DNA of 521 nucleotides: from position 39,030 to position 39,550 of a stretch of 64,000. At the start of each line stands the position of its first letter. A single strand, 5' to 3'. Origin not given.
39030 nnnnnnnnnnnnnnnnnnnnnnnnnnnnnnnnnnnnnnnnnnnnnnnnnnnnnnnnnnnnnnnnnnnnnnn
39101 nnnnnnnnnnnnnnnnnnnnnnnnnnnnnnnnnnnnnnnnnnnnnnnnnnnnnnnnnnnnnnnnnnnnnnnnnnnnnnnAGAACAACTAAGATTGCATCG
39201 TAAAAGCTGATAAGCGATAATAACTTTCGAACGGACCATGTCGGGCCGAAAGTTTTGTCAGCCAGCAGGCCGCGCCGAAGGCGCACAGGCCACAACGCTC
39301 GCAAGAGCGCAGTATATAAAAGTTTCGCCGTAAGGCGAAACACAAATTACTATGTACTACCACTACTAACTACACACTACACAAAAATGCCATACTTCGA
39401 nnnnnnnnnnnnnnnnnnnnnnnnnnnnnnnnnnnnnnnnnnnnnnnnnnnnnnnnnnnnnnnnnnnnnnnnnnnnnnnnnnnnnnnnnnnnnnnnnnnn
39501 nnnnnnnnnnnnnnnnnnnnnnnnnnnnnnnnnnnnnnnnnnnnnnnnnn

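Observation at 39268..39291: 24-nt bulged GC hairpin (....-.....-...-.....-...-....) present in four copies with structure-preserving substitutions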

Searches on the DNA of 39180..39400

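Call 60: search_rna_families(source=window, start=39180, end=39400, threshold=evalue, max_evalue=5)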
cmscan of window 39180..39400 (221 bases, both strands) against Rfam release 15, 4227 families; matches with E-value up to 5: 4.
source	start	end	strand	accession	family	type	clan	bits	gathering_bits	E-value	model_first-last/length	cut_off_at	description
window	39311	39343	+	RF01343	CRISPR-DR33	Gene; CRISPR;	-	17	39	0.4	1-37/37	no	CRISPR RNA direct repeat element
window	39330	39399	+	RF02595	EBv-sisRNA-1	Gene;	-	15.9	58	0.2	1-81/81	no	Epstein-Barr virus stable intronic sequence RNA 1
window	39186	39365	+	RF00234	glmS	Cis-reg; riboswitch;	-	15.4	37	0.11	1-167/167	no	glmS glucosamine-6-phosphate activated ribozyme aptamer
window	39207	39237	+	RF01144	sR17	Gene; snRNA; snoRNA; CD-box;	-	10.3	36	4.2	24-55/55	no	Small nucleolar RNA sR17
